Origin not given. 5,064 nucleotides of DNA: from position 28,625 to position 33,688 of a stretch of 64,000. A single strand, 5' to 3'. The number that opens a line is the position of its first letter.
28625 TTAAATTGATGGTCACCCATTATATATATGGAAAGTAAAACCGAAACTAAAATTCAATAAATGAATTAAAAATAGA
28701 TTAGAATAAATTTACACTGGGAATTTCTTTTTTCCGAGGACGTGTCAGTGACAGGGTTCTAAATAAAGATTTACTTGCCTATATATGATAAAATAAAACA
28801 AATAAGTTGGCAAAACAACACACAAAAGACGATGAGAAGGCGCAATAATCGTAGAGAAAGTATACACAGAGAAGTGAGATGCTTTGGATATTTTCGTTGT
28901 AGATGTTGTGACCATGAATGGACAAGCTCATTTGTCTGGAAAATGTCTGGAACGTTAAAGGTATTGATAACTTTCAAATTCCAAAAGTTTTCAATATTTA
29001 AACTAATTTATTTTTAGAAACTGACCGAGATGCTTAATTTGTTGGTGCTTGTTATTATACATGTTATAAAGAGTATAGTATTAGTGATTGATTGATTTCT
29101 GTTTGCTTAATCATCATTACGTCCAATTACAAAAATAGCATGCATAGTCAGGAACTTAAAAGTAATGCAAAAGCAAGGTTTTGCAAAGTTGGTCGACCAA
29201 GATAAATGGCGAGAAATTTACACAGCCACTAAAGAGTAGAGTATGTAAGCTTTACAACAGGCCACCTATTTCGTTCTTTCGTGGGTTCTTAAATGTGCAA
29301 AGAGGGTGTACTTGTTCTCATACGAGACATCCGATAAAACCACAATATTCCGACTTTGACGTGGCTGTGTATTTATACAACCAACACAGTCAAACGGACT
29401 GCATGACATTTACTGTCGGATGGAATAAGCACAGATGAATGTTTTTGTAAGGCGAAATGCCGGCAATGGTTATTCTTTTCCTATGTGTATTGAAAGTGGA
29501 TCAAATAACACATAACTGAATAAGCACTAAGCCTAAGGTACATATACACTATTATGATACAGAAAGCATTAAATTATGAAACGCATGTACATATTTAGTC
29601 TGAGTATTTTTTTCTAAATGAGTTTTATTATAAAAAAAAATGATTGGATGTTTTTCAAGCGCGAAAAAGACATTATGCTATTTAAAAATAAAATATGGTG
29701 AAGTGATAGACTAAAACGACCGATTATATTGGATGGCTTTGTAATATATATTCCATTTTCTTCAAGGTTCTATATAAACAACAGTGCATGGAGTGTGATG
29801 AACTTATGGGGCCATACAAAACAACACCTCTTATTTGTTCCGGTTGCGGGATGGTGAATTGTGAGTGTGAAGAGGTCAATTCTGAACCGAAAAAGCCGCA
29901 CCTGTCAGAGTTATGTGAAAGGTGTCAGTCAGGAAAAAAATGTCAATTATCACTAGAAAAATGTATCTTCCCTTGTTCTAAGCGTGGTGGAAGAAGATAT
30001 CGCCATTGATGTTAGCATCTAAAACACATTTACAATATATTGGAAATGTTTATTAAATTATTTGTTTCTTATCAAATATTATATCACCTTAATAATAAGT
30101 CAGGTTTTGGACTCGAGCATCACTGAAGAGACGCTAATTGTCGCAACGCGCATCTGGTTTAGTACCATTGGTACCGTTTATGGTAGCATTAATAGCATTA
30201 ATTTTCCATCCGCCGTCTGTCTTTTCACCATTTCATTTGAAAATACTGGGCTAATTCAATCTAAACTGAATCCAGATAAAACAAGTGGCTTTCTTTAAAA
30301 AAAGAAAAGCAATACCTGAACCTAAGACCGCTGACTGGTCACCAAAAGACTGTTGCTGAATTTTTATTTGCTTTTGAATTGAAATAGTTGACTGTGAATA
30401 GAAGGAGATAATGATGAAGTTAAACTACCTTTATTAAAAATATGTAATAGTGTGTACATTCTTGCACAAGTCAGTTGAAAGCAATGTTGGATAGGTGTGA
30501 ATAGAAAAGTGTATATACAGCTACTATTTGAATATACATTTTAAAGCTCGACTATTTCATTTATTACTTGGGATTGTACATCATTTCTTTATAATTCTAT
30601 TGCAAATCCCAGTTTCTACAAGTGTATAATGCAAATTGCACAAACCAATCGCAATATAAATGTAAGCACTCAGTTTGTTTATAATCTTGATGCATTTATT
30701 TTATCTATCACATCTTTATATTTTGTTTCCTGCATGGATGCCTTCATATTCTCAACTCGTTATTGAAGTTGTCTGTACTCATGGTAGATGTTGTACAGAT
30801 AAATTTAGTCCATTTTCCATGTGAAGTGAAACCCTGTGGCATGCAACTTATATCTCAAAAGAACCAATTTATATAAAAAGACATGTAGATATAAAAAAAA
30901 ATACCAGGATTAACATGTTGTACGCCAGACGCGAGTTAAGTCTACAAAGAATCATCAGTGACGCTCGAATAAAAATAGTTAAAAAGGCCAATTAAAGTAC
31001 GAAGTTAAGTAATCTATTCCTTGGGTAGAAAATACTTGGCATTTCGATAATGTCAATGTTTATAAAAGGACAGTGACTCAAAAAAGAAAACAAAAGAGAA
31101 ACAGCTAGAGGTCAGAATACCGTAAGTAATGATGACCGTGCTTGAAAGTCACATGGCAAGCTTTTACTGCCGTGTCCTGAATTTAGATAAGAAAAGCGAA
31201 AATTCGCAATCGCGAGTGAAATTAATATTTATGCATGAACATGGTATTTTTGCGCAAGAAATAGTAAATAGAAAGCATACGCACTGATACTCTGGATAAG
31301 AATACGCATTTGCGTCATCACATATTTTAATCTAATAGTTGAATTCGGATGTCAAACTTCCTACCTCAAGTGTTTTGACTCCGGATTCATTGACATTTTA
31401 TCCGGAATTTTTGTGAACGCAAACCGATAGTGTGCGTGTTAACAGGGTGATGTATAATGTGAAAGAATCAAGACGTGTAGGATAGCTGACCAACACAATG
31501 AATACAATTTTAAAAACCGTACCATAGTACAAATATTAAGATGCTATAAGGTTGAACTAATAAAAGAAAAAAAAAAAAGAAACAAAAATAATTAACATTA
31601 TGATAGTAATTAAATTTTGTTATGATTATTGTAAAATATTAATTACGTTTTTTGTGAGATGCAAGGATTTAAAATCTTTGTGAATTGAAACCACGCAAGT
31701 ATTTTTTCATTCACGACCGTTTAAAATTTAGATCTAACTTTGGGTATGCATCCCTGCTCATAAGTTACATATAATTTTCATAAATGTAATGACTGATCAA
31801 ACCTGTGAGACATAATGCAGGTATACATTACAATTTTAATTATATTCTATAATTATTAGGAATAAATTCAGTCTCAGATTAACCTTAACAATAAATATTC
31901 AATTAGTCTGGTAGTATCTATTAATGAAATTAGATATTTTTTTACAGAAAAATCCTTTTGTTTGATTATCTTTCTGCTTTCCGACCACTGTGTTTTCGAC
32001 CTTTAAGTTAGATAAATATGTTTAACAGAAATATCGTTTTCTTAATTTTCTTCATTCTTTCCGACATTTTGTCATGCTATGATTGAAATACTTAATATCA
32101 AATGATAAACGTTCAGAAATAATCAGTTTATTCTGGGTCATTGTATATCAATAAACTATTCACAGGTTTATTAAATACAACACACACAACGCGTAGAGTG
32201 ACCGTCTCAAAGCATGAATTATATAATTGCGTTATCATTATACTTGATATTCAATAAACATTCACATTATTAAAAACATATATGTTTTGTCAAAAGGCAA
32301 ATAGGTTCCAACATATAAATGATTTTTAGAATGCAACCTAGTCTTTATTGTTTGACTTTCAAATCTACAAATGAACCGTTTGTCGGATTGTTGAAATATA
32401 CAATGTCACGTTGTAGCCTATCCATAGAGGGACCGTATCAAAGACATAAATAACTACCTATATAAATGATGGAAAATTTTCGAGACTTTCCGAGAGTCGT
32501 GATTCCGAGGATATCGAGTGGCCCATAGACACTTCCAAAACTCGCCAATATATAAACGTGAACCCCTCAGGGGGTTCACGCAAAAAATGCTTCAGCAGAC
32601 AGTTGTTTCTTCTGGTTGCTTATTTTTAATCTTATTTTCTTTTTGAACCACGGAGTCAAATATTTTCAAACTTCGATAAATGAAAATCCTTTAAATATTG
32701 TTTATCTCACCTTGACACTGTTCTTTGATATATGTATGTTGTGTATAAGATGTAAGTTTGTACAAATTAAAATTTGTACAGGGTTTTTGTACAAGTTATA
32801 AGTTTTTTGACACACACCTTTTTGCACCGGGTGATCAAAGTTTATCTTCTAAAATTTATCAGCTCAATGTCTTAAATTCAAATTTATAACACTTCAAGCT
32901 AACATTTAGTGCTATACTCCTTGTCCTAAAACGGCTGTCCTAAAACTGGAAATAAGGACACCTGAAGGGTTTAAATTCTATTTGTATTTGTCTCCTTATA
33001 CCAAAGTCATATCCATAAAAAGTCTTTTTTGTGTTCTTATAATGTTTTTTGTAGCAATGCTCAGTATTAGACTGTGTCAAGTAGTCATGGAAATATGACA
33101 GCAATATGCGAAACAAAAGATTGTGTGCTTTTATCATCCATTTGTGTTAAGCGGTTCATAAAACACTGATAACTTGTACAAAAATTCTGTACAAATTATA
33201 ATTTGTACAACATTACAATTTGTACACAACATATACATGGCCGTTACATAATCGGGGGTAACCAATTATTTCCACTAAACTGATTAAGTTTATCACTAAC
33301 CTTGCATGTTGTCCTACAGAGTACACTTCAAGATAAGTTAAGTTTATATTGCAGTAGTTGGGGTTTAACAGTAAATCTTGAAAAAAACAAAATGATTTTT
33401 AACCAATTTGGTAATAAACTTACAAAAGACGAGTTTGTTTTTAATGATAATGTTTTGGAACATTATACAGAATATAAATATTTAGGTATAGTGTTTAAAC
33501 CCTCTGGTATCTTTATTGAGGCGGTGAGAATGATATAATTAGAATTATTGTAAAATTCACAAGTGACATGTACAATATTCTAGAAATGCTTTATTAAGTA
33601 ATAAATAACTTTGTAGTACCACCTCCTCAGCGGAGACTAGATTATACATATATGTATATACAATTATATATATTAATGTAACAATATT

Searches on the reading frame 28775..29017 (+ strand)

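Call 49: search_protein_families(library=pfam, proteins=[window:28775-29017:+], max_evalue=0.1)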
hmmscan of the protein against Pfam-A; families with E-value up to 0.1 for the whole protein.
window:28775-29017:+ (80 aa): 2 families
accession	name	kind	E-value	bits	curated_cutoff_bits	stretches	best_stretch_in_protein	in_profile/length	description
PF17180.10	Zn_ribbon_3CxxC_2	-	0.001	19.5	27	1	35-57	2-24/45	Zinc-binding domain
PF13695.12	Zn_ribbon_3CxxC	-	0.071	14.1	23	1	35-56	1-22/100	Zinc-binding domain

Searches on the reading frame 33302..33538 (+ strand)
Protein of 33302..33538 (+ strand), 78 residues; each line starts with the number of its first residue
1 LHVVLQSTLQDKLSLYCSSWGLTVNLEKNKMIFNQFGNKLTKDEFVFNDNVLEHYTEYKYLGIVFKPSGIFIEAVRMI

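Call 49: search_protein_families(library=pfam, proteins=[window:33302-33538:+], max_evalue=0.1)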
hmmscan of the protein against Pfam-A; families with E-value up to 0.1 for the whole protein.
window:33302-33538:+ (78 aa): 1 family
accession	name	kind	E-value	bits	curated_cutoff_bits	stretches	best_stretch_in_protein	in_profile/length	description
PF24293.1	TPR_Edg1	-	0.056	12.7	27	1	27-55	343-371/397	Edg1, TPR repeats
